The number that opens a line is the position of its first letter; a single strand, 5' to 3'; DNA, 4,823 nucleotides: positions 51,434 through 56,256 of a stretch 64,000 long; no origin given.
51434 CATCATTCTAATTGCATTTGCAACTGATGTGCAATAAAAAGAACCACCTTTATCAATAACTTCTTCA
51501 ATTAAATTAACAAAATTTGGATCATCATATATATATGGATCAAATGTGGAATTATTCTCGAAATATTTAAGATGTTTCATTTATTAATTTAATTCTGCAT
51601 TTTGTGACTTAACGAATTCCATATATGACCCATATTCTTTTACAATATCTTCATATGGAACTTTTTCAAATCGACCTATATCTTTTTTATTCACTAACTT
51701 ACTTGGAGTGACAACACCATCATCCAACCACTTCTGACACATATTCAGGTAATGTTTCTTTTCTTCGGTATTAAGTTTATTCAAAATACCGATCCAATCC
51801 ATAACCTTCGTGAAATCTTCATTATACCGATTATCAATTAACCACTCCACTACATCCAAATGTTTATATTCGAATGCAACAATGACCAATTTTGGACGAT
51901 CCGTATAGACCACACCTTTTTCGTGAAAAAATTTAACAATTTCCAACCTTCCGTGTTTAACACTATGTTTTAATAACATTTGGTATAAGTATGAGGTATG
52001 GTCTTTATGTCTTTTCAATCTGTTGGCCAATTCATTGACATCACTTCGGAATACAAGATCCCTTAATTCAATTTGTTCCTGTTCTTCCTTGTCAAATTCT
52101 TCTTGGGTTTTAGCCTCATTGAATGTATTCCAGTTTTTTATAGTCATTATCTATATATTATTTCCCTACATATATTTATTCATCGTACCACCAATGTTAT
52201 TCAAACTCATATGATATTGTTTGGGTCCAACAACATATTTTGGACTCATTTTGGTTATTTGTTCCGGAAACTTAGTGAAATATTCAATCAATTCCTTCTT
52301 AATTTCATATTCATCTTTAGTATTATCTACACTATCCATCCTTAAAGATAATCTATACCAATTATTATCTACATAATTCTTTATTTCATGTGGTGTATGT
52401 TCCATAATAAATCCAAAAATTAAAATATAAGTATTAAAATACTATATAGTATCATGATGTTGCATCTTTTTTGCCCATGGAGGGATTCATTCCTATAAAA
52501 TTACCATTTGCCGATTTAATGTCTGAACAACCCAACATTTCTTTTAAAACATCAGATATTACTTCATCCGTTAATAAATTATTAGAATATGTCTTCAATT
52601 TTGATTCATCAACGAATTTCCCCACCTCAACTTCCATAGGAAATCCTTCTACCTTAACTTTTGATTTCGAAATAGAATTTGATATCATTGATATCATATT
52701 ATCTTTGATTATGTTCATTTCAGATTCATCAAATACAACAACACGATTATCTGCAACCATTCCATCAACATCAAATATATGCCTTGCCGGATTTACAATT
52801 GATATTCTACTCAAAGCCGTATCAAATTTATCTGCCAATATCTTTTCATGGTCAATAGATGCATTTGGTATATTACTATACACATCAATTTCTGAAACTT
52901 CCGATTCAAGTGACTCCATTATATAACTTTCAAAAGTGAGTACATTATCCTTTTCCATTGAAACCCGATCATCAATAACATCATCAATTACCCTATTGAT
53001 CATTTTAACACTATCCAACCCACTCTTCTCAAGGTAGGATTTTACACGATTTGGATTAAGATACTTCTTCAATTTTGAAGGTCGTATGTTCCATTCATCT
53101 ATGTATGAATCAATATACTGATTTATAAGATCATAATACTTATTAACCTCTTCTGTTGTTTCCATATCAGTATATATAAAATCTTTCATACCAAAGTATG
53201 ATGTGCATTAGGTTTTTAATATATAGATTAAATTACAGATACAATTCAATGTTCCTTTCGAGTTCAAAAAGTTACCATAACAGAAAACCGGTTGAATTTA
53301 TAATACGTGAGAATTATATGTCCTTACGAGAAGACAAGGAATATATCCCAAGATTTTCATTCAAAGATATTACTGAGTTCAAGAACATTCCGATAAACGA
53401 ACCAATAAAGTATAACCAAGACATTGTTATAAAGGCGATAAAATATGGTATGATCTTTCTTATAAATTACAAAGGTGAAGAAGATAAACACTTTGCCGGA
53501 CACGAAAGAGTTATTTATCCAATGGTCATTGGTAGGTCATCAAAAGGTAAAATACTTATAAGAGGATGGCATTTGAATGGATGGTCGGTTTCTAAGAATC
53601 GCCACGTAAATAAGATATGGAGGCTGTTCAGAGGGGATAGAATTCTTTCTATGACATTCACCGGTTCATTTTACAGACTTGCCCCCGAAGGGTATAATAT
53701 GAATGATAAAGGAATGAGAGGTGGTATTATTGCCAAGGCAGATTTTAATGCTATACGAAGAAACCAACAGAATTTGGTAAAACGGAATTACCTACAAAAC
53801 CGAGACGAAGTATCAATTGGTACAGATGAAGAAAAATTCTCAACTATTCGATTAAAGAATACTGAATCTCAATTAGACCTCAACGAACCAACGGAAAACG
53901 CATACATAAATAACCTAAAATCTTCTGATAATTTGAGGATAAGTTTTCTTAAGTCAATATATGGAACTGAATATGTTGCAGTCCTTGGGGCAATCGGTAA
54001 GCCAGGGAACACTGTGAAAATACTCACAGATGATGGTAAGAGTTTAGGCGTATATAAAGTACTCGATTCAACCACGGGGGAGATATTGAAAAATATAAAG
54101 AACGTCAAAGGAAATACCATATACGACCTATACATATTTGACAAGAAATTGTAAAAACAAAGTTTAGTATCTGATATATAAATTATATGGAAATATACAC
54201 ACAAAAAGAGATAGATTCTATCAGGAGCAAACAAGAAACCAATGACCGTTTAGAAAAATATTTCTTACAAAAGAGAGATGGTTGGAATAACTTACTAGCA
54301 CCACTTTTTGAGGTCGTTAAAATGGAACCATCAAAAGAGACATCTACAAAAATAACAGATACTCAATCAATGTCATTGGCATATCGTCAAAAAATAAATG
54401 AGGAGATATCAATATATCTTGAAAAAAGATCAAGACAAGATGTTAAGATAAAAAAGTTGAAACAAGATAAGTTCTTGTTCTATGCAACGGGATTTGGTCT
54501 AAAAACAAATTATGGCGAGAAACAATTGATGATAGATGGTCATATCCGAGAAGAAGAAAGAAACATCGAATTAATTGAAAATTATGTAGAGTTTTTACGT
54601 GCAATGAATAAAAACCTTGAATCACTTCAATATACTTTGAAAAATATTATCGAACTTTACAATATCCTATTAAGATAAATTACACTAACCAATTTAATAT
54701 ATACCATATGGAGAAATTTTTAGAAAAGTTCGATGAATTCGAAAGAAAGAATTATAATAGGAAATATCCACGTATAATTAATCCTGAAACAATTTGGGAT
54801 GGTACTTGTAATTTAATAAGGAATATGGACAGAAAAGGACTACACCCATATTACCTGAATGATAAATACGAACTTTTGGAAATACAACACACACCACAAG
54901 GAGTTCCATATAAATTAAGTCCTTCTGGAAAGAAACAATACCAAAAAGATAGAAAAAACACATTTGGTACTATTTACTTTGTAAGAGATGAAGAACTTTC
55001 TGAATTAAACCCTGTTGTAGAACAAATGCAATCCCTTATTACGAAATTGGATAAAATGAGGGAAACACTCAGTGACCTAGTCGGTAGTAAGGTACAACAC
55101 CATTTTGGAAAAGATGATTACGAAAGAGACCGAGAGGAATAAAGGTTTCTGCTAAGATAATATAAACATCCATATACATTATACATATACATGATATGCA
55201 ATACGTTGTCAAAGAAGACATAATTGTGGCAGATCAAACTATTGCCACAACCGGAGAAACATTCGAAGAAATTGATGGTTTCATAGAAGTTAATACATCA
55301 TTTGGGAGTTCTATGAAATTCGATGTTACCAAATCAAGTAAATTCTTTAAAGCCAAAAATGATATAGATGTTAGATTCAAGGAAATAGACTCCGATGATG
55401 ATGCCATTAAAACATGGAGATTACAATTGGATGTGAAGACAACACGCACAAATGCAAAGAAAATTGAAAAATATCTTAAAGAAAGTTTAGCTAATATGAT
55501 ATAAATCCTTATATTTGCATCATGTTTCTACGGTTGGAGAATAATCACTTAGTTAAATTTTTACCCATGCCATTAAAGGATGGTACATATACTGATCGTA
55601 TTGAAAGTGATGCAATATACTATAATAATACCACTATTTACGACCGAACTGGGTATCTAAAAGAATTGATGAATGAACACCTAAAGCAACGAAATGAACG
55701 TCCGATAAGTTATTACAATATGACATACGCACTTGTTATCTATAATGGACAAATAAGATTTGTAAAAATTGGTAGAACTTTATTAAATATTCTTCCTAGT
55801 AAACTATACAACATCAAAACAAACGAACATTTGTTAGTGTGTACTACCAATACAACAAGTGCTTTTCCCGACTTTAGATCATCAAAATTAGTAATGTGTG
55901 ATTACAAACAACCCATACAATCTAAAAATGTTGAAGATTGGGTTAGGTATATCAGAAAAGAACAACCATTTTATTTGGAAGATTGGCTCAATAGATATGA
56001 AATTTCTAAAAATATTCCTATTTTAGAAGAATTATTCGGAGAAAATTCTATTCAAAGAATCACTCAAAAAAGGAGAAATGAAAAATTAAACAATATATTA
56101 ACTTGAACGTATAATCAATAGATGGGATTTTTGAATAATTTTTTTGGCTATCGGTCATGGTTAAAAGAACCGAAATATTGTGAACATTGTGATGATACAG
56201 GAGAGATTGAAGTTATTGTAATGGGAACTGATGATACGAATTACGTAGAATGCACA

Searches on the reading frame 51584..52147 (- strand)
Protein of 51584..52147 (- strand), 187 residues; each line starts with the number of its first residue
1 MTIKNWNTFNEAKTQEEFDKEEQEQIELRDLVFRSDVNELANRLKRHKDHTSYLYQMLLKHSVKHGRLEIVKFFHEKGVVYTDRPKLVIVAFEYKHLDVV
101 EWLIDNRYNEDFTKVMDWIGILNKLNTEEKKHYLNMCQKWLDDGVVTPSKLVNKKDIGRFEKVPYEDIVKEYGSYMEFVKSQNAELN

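Call 10: search_protein_families(library=phrogs, proteins=[window:51584-52147:-])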
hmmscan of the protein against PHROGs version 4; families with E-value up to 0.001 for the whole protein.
window:51584-52147:- (187 aa): 0 families

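Call 13: search_protein_families(library=pfam, max_evalue=0.1, proteins=[window:51584-52147:-])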
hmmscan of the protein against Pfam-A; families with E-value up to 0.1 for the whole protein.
window:51584-52147:- (187 aa): 8 families
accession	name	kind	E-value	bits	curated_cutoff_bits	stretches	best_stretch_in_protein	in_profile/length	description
PF13637.12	Ank_4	-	0.00046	20.9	22.7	0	90-109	3-22/50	Ankyrin repeats (many copies)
PF12796.13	Ank_2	-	0.00097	20.1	27.3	1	54-107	28-83/90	Ankyrin repeats (3 copies)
PF13857.12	Ank_5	-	0.0021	18.8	27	0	60-79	21-40/56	Ankyrin repeats (many copies)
PF16257.11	UxaE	-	0.012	14.8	27.1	1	26-133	212-319/475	tagaturonate epimerase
PF14933.11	CEP19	-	0.029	15.2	27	1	16-62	19-65/151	CEP19-like protein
PF13606.12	Ank_3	-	0.032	15.2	22.3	0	93-109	11-25/30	Ankyrin repeat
PF24671.2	DRC7_C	-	0.053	14.1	28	1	13-69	50-106/109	Dynein regulatory complex subunit 7 C-terminal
PF00023.36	Ank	-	0.088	13.6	21.1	0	91-106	10-24/33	Ankyrin repeat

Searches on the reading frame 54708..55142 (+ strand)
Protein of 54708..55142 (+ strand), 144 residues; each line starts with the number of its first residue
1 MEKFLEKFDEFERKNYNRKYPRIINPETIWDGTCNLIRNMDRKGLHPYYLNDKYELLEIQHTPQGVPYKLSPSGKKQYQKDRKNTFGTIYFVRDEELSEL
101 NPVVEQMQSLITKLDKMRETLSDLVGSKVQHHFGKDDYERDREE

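Call 13: search_protein_families(library=pfam, max_evalue=0.1, proteins=[window:54708-55142:+])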
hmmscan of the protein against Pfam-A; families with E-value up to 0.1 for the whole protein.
window:54708-55142:+ (144 aa): 2 families
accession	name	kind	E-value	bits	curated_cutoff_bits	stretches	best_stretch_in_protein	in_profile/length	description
PF08295.17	Sin3_corepress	-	0.015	15.8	25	1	74-122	43-92/98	Sin3 family co-repressor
PF15387.11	DUF4611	-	0.021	15.4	32.1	1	100-139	21-59/96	Domain of unknown function (DUF4611)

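Call 14: search_protein_families(library=phrogs, max_evalue=0.01, proteins=[window:54708-55142:+])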
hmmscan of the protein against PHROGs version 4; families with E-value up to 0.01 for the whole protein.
window:54708-55142:+ (144 aa): 0 families

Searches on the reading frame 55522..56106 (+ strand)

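Call 10: search_protein_families(library=phrogs, proteins=[window:55522-56106:+])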
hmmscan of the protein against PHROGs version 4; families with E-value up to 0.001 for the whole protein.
window:55522-56106:+ (194 aa): 0 families

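Call 13: search_protein_families(library=pfam, max_evalue=0.1, proteins=[window:55522-56106:+])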
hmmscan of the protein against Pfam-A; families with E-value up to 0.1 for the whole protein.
window:55522-56106:+ (194 aa): 1 family
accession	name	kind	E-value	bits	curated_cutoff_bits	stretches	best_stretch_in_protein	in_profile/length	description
PF03296.19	Pox_polyA_pol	-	0.024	15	22.6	1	38-83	29-72/148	Poxvirus poly(A) polymerase nucleotidyltransferase domain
